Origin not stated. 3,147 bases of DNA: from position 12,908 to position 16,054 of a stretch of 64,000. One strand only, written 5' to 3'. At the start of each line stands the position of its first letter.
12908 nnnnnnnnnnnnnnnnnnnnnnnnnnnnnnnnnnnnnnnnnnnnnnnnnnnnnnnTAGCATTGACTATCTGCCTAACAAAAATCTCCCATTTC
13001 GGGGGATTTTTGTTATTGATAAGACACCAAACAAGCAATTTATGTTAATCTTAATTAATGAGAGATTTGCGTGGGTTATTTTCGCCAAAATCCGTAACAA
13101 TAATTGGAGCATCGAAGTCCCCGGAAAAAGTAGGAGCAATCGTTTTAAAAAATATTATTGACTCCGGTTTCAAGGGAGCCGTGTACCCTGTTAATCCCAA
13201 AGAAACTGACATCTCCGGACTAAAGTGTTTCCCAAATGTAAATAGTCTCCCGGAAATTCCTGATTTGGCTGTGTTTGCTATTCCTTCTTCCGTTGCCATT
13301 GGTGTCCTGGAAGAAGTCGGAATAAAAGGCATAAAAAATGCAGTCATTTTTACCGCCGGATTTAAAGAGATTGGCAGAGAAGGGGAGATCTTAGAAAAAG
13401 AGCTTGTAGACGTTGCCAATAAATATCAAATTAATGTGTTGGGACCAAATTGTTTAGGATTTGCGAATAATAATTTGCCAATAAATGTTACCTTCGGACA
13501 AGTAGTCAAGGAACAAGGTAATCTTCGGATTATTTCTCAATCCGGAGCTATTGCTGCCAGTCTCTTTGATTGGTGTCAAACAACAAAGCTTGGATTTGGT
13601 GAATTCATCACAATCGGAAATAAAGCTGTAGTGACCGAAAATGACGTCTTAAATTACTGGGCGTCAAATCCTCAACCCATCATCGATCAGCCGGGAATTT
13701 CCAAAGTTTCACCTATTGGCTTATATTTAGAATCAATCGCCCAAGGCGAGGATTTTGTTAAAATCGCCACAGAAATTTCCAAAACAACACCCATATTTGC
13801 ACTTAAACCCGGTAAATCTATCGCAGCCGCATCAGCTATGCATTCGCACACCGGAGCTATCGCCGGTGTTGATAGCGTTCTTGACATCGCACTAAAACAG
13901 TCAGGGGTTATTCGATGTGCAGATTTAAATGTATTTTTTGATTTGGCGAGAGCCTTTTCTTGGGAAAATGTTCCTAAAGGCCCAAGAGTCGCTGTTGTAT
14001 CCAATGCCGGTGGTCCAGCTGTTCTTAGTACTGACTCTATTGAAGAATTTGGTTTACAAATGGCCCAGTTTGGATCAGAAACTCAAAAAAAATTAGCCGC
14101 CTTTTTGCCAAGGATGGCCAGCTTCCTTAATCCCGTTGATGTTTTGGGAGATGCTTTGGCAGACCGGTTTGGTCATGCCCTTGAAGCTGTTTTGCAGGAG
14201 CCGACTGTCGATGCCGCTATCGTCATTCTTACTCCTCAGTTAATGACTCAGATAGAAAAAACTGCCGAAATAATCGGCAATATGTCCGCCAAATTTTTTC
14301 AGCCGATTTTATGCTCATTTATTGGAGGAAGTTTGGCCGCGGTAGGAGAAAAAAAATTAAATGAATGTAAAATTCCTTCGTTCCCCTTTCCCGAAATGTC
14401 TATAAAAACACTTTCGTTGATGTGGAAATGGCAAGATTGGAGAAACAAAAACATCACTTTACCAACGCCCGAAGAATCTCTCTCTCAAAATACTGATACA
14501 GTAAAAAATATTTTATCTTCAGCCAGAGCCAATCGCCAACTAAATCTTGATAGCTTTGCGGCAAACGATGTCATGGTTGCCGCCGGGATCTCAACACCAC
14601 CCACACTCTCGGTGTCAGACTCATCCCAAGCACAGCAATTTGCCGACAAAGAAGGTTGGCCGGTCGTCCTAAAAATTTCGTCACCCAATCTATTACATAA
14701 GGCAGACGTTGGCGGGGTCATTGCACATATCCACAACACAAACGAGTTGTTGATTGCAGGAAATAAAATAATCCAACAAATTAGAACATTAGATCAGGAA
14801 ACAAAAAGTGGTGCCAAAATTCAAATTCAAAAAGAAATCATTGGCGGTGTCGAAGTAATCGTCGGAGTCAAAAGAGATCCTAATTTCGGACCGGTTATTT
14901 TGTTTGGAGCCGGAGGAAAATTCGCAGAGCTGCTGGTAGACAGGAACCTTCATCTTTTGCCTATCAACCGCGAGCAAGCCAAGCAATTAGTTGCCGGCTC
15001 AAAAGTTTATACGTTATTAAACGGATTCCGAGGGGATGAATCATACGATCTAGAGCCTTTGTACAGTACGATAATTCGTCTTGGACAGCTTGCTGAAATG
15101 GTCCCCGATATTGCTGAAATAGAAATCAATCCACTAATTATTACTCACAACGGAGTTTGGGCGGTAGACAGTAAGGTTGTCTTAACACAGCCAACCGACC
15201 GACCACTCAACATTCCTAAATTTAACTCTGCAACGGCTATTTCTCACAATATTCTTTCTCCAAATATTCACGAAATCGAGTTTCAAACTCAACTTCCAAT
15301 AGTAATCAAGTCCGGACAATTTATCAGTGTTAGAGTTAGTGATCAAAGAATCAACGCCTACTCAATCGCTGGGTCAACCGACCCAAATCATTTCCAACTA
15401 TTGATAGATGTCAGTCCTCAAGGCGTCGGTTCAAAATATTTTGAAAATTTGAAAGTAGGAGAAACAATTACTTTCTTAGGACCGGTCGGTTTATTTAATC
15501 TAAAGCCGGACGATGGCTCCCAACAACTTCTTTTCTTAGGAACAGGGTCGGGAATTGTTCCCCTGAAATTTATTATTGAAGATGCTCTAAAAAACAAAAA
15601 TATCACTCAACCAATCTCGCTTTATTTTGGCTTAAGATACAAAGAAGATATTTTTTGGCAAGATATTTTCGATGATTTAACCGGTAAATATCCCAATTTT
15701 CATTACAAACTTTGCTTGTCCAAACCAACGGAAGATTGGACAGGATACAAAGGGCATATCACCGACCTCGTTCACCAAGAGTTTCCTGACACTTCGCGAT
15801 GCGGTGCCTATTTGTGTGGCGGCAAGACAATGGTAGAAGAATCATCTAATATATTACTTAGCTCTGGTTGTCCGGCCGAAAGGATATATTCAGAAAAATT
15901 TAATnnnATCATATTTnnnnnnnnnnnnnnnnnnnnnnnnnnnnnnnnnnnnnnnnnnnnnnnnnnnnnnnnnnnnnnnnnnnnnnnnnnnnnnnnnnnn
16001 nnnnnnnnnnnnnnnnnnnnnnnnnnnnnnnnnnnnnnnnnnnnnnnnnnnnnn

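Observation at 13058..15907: ADP-forming acetyl-CoA synthetase fused to a ferredoxin-NADP reductase-like FAD/NAD(P) domain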

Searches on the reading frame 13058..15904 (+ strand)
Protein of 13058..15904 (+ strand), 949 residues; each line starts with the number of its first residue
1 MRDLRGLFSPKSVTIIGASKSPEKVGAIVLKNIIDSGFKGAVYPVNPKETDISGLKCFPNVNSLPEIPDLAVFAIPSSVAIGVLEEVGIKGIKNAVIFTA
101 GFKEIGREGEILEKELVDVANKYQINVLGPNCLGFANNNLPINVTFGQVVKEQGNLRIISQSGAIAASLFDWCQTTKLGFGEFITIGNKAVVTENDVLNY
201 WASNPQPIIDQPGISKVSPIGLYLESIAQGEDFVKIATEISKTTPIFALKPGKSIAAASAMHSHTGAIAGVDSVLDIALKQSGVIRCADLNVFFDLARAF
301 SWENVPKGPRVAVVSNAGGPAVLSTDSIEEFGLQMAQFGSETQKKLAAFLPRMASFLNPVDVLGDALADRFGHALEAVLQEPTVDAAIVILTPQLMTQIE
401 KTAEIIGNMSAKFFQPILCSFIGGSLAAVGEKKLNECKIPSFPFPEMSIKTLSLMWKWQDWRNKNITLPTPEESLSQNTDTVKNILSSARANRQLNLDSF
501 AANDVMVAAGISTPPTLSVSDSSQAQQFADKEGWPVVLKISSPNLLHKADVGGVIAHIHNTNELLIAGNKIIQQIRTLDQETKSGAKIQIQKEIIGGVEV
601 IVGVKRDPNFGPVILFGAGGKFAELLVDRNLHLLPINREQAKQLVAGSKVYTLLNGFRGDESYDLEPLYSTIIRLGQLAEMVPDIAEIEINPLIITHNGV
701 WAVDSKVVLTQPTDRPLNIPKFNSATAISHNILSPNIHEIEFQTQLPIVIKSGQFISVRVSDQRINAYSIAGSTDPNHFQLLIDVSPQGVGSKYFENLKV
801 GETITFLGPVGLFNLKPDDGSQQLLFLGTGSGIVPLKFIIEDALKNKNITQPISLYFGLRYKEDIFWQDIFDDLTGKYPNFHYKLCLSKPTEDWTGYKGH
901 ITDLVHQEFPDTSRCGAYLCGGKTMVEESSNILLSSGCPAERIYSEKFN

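Call 3: search_protein_families(library=pfam, proteins=[window:13058-15904:+], max_evalue=0.01)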
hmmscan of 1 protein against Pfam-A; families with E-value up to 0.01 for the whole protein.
window:13058-15904:+ (949 aa): 7 families
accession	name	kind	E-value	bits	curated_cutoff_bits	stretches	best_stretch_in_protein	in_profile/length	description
PF13549.11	ATP-grasp_5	-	2.6e-60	204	27.6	1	489-709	2-221/221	ATP-grasp domain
PF13607.11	Succ_CoA_lig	-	2.8e-37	128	27.4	1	153-300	1-138/138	Succinyl-CoA ligase like flavodoxin domain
PF13380.12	CoA_binding_2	-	2.5e-23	83.2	22.8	1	11-137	1-115/116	CoA binding domain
PF00175.26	NAD_binding_1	-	2.9e-17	63.7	22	1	826-928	1-106/109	Oxidoreductase NAD-binding domain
PF02629.25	CoA_binding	-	1.6e-12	48.4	22.3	1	9-101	2-97/97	CoA binding domain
PF00970.30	FAD_binding_6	-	1e-10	42.2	21.1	1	728-813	5-97/99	Oxidoreductase FAD-binding domain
PF19045.5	Ligase_CoA_2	-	7.2e-08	33.1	23.7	1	311-458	1-154/162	Ligase-CoA domain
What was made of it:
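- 13058..15907 (+): ACD-FNR fusion gene, 949 aa. Six Pfam domains lie in one chain (call 3).
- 13058..15184 (+): NDP-forming acyl-CoA synthetase part (residues 1-709), subdomain order 1-2-5-3-4. Pfam hits (call 3).
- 15221..15904 (+): FNR-type FAD/NAD(P)-binding module (residues 722-949), no Fe-S domain. Pfam FAD_binding_6 and NAD_binding_1 (call 3).
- On NDP-forming acyl-CoA synthetase (ACD) superfamily: All Pfam domains are above gathering score (call 3).
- On BenC/MmoC-type oxygenase reductases: No Fer2 hit (call 3).
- On Group 3b hydrogenase gamma subunit (HydG/ShyC): There is no Fe-S domain (call 3).
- On Pat/PatZ acetyltransferases: The C-terminus is an FNR module (call 3).
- Checked: All Pfam hits are above their gathering scores (call 3): CoA_binding_2 11-137 (2.5e-23), Succ_CoA_lig 153-300 (2.8e-37), Ligase_CoA_2 311-458 (7e-8), ATP-grasp_5 489-709 (2.6e-60), FAD_binding_6 728-813 (1e-10), NAD_binding_1 826-928 (2.9e-17).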

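Call 4: search_protein_families(library=ncbifam, proteins=[window:13058-15904:+], max_evalue=0.01)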
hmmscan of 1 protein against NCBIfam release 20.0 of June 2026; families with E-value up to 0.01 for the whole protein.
window:13058-15904:+ (949 aa): 31 families (the best 25 are shown)
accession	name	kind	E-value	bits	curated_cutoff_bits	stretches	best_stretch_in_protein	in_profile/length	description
NF045493.1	HydDutCoALig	equivalog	1.2e-152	510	1300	1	7-700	6-687/698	4-hydroxybutyrate--CoA ligase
TIGR02717.1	AcCoA-syn-alpha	equivalog_domain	4.9e-145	483.6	567.15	1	5-458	2-446/447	acetate--CoA ligase alpha subunit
NF045494.1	AcCoALig_Archglob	equivalog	3.1e-124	415.8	1200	2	2-458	216-662/665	acetate--CoA ligase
NF045492.1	HydPropCoALig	equivalog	3.7e-117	392.5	1300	2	4-458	248-696/700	3-hydroxypropionate--CoA ligase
NF045803.1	MethMoxFADbindMmoC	equivalog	3.8e-33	114.7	500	1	726-948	115-340/343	aromatic/alkene monooxygenase hydroxylase FAD-binding subunit MmoC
NF040810.1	BenC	equivalog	4.6e-28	98.3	430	1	739-948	121-330/333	benzoate 1,2-dioxygenase electron transfer component BenC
NF008822.0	PRK11872.1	equivalog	7.4e-26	90.9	402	1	750-948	137-335/341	anthranilate 1,2-dioxygenase electron transfer component AntC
TIGR01941.1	nqrF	equivalog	1.3e-23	83.6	295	1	786-947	237-402/405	NADH:ubiquinone reductase (Na(+)-transporting) subunit F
NF005963.0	PRK08051.1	equivalog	1.7e-22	79.9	230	1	733-948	14-230/233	NAD(P)H-flavin reductase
NF052252.1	flav_redu_LuxG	exception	1.7e-22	79.7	340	1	733-948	11-229/232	flavin mononucleotide reductase LuxG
TIGR02160.1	PA_CoA_Oxy5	hypoth_equivalog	1.8e-18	66.5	420.8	1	751-949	34-242/352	1,2-phenylacetyl-CoA epoxidase subunit PaaE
NF007964.0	PRK10684.1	equivalog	7.6e-16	58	383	1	737-948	24-237/333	NADH oxidoreductase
NF058606.1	GlBtMonoRdsGbcB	equivalog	3.6e-15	55.7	500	1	741-948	32-247/362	glycine betaine monooxygenase reductase subunit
NF009805.0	PRK13289.1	equivalog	2.2e-14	53.2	432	1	750-948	185-392/399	NO-inducible flavohemoprotein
NF058510.1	bifunc_CpcD_PetH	exception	7.3e-12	44.7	635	1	788-925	218-368/405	bifunctional rod-capping linker CpcD/ferredoxin--NADP reductase PetH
NF006220.0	PRK08345.1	subfamily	1.5e-10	40.8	395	1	750-944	43-247/294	cytochrome-c3 hydrogenase subunit gamma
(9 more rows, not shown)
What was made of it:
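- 13058..15184 (+): NCBIfam family-level hits fall below equivalog cut-offs (call 4).
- On Acetate-CoA ligase (ADP-forming), equivalog level: TIGR02717 scores 483.6 against 567, NF045493 510 against 1300, NF045494 416 against 1200 (call 4).
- On Fre/LuxG flavin reductases: 79.9 against 230 for Fre and 79.7 against 340 for LuxG (call 4).
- On Group 3b hydrogenase gamma subunit (HydG/ShyC): PRK08345 scores 40.8 against 395 and ShyC 30.5 against 600 (call 4).
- Closest known: ADP-forming acetyl-CoA synthetase / NDP-forming acyl-CoA synthetases. Different: Scores are below every NCBIfam equivalog cut-off, so the acyl substrate is unknown (call 4).
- Closest known: Fre / LuxG NAD. Different: Scores are far below the family cut-offs (call 4).
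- The module is far closer to the BenC/MmoC/NqrF/Fre group (80-115 bits) than to the hydrogenase gamma models (30-41 bits against cut-offs of 395-600; call 4). Fre and LuxG scores are far below their cut-offs (80 against 230-340; call 4).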

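Call 7: find_homologous_proteins(query=window:13058-15904:+, max_evalue=1e-10)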
Query window:13058-15904:+ (949 aa): 5511 proteins with E <= 1e-10 among 8000 candidates; the best 120 are listed.
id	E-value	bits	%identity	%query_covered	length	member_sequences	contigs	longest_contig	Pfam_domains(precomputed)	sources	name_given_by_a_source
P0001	0.0e+0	2134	100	100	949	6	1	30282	PF02629.26,PF13607.12,PF13549.12,PF13380.13,PF19045.5,PF00175.27,PF00970.31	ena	-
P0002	0.0e+0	1628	75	100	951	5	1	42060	PF02629.26,PF13607.12,PF13549.12,PF13380.13,PF19045.5,PF00175.27,PF00970.31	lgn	-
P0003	0.0e+0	1572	73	100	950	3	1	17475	PF02629.26,PF13607.12,PF13549.12,PF13380.13,PF19045.5,PF00175.27,PF00970.31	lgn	-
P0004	0.0e+0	1571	73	100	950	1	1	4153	PF02629.26,PF13607.12,PF13549.12,PF13380.13,PF19045.5,PF00175.27,PF00970.31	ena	-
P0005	0.0e+0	1548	72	100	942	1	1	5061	PF02629.26,PF13607.12,PF13549.12,PF13380.13,PF19045.5,PF00175.27,PF00970.31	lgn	-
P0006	0.0e+0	1526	71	99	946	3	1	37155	PF02629.26,PF13607.12,PF13549.12,PF13380.13,PF19045.5,PF00175.27,PF00970.31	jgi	-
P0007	0.0e+0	1506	69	100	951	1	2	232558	PF02629.26,PF13607.12,PF13549.12,PF13380.13,PF19045.5,PF00175.27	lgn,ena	-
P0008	0.0e+0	1500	69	100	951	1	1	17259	PF02629.26,PF13607.12,PF13549.12,PF13380.13,PF19045.5,PF00175.27,PF00970.31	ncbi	-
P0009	0.0e+0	1480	68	100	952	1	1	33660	PF02629.26,PF13607.12,PF13549.12,PF13380.13,PF19045.5,PF00175.27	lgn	-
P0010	0.0e+0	1475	68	100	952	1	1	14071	PF02629.26,PF13607.12,PF13549.12,PF13380.13,PF19045.5,PF00175.27,PF00970.31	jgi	-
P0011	0.0e+0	1472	68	100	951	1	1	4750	PF02629.26,PF13607.12,PF13549.12,PF13380.13,PF19045.5,PF00175.27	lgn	-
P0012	0.0e+0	1455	68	100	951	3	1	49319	PF02629.26,PF13607.12,PF13549.12,PF13380.13,PF19045.5,PF00175.27,PF00970.31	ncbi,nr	ncbi:MAG TPA: acetate--CoA ligase family protein [Candidatus Methanoperedens sp.]|nr:acetate--CoA li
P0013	0.0e+0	1448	67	100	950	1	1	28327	PF02629.26,PF13607.12,PF13549.12,PF13380.13,PF19045.5,PF00175.27,PF00970.31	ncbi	-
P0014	0.0e+0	1277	60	100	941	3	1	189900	PF02629.26,PF13607.12,PF13549.12,PF13380.13,PF19045.5,PF00175.27,PF00970.31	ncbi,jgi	jgi:acetyltransferase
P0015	0.0e+0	1274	59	100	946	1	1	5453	PF02629.26,PF13607.12,PF13549.12,PF13380.13,PF19045.5,PF00175.27,PF00970.31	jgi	jgi:acetate---CoA ligase (ADP-forming)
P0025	0.0e+0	1233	79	75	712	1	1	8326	PF02629.26,PF13607.12,PF13549.12,PF13380.13,PF19045.5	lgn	-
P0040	0.0e+0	1188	74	75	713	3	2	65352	PF02629.26,PF13607.12,PF13549.12,PF13380.13,PF19045.5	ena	-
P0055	0.0e+0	1170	74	75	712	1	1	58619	PF02629.26,PF13607.12,PF13549.12,PF13380.13,PF19045.5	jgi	jgi:acetate---CoA ligase (ADP-forming)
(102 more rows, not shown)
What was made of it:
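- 13058..15907 (+): More than 100 full-length homologues at 52-100% identity (call 7).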

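Call 10: find_encoding_contigs(protein=P0040, flank=8000, max_places=2)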
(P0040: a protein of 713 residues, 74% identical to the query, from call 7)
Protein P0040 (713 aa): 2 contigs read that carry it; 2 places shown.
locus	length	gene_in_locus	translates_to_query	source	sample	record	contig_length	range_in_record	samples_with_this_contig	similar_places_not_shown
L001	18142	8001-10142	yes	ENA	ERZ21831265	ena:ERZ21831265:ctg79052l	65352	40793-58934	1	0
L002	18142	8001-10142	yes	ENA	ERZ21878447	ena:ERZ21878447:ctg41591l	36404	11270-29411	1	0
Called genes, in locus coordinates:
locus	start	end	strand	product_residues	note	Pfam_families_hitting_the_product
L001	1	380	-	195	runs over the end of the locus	-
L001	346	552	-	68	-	-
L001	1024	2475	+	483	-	PF00664:ABC_membrane, PF00005:ABC_tran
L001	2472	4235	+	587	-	PF02463:SMC_N (faint), PF00664:ABC_membrane, PF00005:ABC_tran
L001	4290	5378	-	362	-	PF13487:HD_5, PF01966:HD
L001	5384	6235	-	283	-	-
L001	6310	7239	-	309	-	-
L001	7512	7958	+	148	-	PF03449:GreA_GreB_N, PF01272:GreA_GreB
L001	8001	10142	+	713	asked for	PF02629:CoA_binding, PF13380:CoA_binding_2, PF13607:Succ_CoA_lig, PF19045:Ligase_CoA_2 (weak), PF13549:ATP-grasp_5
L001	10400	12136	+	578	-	PF00664:ABC_membrane (weak), PF00005:ABC_tran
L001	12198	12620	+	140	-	PF06541:ABC_trans_CmpB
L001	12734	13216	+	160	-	-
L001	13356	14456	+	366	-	PF04055:Radical_SAM, PF13186:SPASM (weak)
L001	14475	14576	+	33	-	-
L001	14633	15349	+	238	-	-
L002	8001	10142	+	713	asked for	PF02629:CoA_binding, PF13380:CoA_binding_2, PF13607:Succ_CoA_lig, PF19045:Ligase_CoA_2 (weak), PF13549:ATP-grasp_5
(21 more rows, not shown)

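Call 11: find_encoding_contigs(protein=P0055, flank=8000, max_places=2)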
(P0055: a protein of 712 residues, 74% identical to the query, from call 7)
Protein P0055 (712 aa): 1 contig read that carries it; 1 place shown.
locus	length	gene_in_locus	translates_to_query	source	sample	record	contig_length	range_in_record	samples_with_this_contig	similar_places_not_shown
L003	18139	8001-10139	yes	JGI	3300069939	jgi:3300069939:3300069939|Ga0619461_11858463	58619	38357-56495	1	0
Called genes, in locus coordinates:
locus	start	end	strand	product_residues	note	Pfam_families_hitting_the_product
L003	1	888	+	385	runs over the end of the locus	PF01368:DHH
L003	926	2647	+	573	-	PF00664:ABC_membrane, PF00005:ABC_tran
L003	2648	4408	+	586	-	PF00664:ABC_membrane, PF00005:ABC_tran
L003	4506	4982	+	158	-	-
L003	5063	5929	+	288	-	PF04055:Radical_SAM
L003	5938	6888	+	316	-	PF00155:Aminotran_1_2 (weak)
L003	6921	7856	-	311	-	-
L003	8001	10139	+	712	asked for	PF02629:CoA_binding, PF13380:CoA_binding_2, PF13607:Succ_CoA_lig, PF19045:Ligase_CoA_2, PF13549:ATP-grasp_5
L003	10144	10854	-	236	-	-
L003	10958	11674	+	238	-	PF01596:Methyltransf_3, PF13578:Methyltransf_24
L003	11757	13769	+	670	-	PF00497:SBP_bac_3, PF08448:PAS_4 (weak), PF02518:HATPase_c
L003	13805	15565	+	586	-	PF10502:Peptidase_S26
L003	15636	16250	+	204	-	PF05148:Methyltransf_8 (weak), PF13489:Methyltransf_23, PF07021:MetW (weak), PF13847:Methyltransf_31, PF08241:Methyltransf_11, PF08242:Methyltransf_12, PF13649:Methyltransf_25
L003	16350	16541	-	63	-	-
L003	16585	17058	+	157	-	PF03449:GreA_GreB_N, PF01272:GreA_GreB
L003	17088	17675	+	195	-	-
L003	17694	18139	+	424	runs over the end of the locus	PF02403:Seryl_tRNA_N, PF00587:tRNA-synt_2b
